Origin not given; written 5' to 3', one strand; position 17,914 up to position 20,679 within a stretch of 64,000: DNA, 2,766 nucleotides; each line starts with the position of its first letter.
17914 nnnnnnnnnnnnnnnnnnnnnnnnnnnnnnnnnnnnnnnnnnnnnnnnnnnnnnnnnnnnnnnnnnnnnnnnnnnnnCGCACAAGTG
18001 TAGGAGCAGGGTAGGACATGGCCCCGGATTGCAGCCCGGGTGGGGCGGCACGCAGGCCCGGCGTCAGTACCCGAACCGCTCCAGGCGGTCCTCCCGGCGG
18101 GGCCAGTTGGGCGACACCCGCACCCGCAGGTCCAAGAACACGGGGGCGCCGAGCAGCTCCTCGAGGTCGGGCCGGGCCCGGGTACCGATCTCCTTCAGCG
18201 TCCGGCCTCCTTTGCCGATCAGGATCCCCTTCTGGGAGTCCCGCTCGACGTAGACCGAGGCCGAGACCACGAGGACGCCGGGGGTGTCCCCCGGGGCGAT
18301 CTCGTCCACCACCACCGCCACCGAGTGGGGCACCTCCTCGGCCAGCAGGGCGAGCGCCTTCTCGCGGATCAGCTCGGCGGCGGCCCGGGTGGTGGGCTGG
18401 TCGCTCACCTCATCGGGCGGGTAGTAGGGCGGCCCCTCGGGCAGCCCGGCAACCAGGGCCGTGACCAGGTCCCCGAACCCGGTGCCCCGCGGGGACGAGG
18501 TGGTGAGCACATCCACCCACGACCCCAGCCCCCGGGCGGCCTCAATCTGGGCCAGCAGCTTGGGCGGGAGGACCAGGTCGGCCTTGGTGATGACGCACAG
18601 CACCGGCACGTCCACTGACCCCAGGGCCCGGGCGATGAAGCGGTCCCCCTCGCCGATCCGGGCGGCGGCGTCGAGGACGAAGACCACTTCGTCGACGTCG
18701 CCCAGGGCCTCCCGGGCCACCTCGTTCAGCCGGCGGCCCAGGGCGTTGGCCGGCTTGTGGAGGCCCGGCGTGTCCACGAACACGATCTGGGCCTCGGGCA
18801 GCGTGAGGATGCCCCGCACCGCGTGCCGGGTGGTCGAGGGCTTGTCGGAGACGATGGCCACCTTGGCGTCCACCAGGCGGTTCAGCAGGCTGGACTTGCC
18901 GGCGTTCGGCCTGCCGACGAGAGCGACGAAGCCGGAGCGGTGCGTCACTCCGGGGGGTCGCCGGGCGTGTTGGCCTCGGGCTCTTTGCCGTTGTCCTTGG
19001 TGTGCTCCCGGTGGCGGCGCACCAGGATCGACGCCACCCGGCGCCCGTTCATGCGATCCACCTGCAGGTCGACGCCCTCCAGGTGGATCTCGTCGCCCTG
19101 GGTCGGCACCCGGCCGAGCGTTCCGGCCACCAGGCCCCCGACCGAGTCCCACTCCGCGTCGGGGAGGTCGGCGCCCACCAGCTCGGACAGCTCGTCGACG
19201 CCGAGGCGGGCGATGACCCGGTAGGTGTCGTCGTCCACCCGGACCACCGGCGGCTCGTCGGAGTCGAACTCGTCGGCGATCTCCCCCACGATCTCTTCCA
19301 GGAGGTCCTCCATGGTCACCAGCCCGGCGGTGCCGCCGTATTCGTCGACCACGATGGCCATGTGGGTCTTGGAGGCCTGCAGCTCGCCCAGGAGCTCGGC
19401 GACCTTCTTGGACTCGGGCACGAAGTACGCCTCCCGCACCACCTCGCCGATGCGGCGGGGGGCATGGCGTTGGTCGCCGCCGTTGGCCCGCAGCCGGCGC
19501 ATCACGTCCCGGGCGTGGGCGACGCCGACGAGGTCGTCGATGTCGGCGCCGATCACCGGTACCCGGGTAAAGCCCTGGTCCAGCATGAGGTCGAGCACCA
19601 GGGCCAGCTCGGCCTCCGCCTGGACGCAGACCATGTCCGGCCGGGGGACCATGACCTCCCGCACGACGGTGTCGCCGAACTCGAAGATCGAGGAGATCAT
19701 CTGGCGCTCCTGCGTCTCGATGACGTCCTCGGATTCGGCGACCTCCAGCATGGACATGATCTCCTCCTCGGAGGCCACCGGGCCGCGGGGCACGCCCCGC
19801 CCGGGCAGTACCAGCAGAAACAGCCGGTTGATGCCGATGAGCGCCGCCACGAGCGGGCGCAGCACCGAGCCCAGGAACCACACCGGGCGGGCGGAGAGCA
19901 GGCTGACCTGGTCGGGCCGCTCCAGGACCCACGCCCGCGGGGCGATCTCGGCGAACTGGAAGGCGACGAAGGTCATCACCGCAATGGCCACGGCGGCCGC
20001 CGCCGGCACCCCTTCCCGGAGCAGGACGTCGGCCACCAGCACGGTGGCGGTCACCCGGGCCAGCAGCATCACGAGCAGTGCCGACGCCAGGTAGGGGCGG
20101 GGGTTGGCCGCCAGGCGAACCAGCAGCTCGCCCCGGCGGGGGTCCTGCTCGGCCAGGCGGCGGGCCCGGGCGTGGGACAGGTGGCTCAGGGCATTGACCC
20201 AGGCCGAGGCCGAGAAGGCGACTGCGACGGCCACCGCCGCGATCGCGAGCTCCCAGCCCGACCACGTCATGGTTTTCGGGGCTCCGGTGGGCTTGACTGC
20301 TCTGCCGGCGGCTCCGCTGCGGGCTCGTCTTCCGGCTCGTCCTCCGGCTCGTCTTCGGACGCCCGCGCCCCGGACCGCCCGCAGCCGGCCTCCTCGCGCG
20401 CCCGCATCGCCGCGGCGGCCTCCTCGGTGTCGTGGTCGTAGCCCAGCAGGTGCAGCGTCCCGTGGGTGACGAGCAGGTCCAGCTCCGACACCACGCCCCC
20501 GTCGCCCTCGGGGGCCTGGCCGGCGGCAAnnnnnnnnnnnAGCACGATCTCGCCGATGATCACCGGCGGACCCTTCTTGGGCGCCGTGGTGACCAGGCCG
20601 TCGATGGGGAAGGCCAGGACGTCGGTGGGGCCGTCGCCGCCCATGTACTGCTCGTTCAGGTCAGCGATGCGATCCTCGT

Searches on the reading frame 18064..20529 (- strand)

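Call 26: search_protein_families(library=pfam, proteins=[window:18064-20529:-], max_evalue=0.01)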
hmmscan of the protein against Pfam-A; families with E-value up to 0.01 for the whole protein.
window:18064-20529:- (821 aa): 8 families
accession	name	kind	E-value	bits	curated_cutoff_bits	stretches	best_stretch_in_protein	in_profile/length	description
PF01926.29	MMR_HSR1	-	1.1e-23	84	21.9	1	535-649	2-113/113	50S ribosome-binding GTPase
PF07650.23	KH_2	-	1e-15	57.7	22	1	732-809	1-77/78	KH domain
PF00350.29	Dynamin_N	-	1.9e-10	41.4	27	2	535-568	1-34/168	Dynamin family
PF02421.24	FeoB_N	-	1.1e-08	35.1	27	1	535-653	3-118/156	Ferrous iron transport protein B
PF03193.22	RsgA_GTPase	-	5.8e-08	33.2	30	1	533-592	107-170/174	RsgA GTPase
PF00009.33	GTP_EFTU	-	9.6e-05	22.5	26.5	1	580-697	69-187/188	Elongation factor Tu GTP binding domain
PF04548.22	AIG1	-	0.0002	21.2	27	1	536-636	4-107/212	AIG1 family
PF13401.12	AAA_22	-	0.0039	17.9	27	0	531-624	4-67/130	AAA domain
